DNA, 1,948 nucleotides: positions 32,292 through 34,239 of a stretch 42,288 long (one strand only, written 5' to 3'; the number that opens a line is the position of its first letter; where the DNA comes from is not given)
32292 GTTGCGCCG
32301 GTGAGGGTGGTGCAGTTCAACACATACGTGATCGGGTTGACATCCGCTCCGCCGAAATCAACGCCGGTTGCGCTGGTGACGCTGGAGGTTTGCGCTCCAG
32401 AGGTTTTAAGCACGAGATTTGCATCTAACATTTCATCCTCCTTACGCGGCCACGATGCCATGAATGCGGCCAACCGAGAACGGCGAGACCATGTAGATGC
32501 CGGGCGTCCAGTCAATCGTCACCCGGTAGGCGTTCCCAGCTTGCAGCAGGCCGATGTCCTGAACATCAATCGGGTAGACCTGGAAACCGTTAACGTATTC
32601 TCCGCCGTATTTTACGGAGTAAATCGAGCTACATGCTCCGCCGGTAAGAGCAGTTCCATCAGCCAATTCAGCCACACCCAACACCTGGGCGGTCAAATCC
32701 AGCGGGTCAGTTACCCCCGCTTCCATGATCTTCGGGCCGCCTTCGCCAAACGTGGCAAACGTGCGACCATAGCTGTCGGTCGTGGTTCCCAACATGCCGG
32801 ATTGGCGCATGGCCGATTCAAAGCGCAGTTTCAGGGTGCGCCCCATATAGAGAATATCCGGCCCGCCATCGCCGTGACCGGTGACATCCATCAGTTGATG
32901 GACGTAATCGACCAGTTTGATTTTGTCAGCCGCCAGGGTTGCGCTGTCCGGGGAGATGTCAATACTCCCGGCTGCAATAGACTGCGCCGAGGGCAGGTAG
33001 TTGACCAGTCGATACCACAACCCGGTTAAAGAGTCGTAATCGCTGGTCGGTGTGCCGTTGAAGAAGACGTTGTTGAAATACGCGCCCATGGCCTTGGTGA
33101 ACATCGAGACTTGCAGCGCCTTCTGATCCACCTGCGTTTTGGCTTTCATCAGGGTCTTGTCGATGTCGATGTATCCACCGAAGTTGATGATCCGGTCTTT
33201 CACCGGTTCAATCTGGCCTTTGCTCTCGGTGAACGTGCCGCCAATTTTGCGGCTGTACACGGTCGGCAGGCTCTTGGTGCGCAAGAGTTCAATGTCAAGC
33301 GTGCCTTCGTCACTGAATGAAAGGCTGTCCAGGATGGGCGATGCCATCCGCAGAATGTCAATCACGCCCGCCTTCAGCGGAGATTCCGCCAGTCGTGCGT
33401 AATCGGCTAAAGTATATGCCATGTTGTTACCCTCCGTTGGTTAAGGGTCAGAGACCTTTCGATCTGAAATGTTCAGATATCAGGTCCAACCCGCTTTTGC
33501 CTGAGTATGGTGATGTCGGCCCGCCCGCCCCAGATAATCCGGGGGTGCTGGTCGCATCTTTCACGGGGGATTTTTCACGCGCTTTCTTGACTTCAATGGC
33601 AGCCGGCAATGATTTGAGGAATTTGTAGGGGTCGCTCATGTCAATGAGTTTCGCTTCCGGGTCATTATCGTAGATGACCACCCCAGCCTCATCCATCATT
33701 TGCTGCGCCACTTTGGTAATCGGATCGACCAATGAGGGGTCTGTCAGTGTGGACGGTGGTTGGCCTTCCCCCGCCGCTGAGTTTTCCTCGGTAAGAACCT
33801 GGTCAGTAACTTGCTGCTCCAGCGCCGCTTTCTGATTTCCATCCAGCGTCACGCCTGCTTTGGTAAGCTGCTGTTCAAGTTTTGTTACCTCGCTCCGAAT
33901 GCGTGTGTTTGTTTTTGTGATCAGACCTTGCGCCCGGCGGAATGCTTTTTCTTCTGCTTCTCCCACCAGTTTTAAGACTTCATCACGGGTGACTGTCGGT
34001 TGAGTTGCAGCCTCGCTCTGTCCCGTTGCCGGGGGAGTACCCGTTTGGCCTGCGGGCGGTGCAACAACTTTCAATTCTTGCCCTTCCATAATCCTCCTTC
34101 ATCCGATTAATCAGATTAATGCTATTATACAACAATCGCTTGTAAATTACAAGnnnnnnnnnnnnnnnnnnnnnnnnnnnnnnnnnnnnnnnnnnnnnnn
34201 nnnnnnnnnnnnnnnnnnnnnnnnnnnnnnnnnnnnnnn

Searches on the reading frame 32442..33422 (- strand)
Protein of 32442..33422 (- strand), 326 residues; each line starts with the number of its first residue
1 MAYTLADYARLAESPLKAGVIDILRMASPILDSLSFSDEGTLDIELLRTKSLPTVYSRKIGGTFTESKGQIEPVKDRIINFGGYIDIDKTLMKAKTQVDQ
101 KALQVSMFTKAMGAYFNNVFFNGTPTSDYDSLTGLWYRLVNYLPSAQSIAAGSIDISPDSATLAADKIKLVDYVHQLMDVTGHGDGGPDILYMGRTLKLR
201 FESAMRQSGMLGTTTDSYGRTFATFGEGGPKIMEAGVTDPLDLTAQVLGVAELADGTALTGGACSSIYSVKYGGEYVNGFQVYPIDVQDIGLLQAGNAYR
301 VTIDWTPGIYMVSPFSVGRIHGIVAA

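Call 4: search_protein_families(library=pfam, proteins=[window:32442-33422:-], max_evalue=0.1)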
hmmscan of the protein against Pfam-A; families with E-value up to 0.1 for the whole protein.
window:32442-33422:- (326 aa): 1 family
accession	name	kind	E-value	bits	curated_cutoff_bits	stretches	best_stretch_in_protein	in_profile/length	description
PF20911.3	GP7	-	1.4e-11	44.3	27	1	18-142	7-133/313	Major capsid protein GP7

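Call 5: search_protein_families(library=phrogs, proteins=[window:32442-33422:-], max_evalue=0.01)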
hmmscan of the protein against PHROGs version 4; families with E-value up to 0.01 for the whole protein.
window:32442-33422:- (326 aa): 1 family
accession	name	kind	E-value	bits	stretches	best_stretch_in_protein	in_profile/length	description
phrog_212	-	head and packaging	2.9e-35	123.1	1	1-323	4-293/301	major head protein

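Call 32: find_related_loci(query=window:32442-33422:-, collection=viral_contigs, flank=9000)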
Query window:32442-33422:- (326 aa) in viral_contigs; peptide patterns used: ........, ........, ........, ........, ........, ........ (x = any residue, [..] = any of these).
14 stretches matched a pattern; 2 encode a relative of the query (tblastn E <= 1e-3); 2 distinct loci.
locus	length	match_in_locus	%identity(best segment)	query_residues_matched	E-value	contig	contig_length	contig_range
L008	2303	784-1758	57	1-326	1e-127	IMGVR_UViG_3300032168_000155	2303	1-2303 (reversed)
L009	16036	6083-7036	39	1-326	2e-63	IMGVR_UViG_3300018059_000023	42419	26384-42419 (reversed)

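Call 72: search_dna_similar(query=window:32442-33422:-, collection=phages, mode=protein, max_rows=25, max_evalue=0.001)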
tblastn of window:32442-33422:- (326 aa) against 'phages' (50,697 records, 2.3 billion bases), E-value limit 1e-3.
Records with a match: 116; places in all: 116; records where one place covers at least 80% of the query: 97.
Best place of each record, by identity: <60% 116.
By first word of the organism name: Caulobacter 39; Paenibacillus 13; Streptomyces 12; Brevundimonas 8; Gordonia 6; Clostridium 6; Rhodococcus 4; Acinetobacter 4; Cyanophage 3; Bertelyvirus 2; and 13 more.
By host as written in the record: Caulobacter vibrioides CB15 22; Paenibacillus larvae 11; Caulobacter vibrioides 6; Caulobacter crescentus 6; Caulobacter crescentus NA1000 6; Brevundimonas pondensis LVF1 6; Gordonia terrae 3612 5; - 5; and 33 more.
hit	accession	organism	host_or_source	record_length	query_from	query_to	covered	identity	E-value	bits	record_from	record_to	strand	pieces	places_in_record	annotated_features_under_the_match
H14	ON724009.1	Gordonia phage Meyran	Gordonia terrae 3612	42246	1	326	100%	28.2%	4e-19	94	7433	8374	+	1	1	9: major capsid protein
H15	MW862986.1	Gordonia phage Phishy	Gordonia terrae 3612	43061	1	326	100%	28.2%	4e-19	94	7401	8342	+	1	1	10: major capsid protein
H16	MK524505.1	Gordonia phage Dogfish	Gordonia terrae 3612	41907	1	326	100%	28.2%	6e-19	94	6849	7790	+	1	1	9: major capsid protein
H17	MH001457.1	Streptomyces phage Nesbitt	Streptomyces lividans JI 1326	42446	1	325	100%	28.0%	3e-20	97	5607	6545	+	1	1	6: major capsid protein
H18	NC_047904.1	Streptomyces phage AbbeyMikolon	Streptomyces lividans JI 1326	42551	1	325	100%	28.0%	3e-20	97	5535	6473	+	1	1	major head protein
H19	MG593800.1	Streptomyces phage AbbeyMikolon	Streptomyces lividans JI 1326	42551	1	325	100%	28.0%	3e-20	97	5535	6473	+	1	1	major capsid protein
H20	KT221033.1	Streptomyces phage SF1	Streptomyces flavovirens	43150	1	325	100%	28.0%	3e-20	97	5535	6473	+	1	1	hypothetical protein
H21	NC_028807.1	Streptomyces phage SF1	Streptomyces flavovirens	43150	1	325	100%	28.0%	3e-20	97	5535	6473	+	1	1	major head protein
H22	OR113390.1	Clostridium phage vB_CtyS-FA70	Clostridium sp.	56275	1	325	100%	27.4%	9e-21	99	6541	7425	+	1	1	hypothetical protein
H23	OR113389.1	Clostridium phage vB_CtyS-FA67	Clostridium sp.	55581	1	325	100%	27.4%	1e-20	99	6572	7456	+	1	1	hypothetical protein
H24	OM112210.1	Bacillus phage PK2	Bacillus sp. (in: Bacteria)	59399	1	323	99%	27.5%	1e-24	110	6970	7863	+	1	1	hypothetical protein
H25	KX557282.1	Gordonia phage Nyceirae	Gordonia terrae 3612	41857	1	323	99%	27.5%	7e-18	90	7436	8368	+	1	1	11: major capsid protein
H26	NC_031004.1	Gordonia phage Nyceirae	Gordonia terrae 3612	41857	1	323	99%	27.5%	7e-18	90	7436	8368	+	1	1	11: major head protein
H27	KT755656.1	Paenibacillus phage Tripp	Paenibacillus larvae ATCC 9545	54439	1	324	99%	27.2%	1e-26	116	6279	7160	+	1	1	major capsid protein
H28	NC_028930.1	Paenibacillus phage Tripp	Paenibacillus larvae ATCC 9545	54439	1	324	99%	27.2%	1e-26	116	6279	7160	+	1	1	major head protein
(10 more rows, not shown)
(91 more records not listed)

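Call 81: search_protein_families(library=pfam, proteins=[L009:7417-8112:+], max_evalue=0.01)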
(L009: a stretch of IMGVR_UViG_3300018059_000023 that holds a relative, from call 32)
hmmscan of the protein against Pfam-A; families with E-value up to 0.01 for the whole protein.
L009:7417-8112:+ (231 aa): 0 families

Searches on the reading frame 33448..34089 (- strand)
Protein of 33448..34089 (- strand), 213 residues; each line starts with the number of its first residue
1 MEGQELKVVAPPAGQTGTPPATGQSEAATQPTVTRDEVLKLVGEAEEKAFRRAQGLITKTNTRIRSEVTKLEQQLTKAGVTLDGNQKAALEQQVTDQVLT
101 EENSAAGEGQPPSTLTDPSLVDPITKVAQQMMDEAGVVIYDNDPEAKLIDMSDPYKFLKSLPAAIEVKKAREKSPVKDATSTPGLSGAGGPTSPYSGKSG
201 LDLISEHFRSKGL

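Call 4: search_protein_families(library=pfam, proteins=[window:33448-34089:-], max_evalue=0.1)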
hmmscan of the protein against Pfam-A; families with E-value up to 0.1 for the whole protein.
window:33448-34089:- (213 aa): 1 family
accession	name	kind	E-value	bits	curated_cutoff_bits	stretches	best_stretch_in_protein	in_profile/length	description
PF25600.1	TRIM_CC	-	0.06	13.6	30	0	34-75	43-83/142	TRIM protein coiled-coil region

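Call 5: search_protein_families(library=phrogs, proteins=[window:33448-34089:-], max_evalue=0.01)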
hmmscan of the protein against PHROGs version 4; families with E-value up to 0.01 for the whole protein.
window:33448-34089:- (213 aa): 0 families
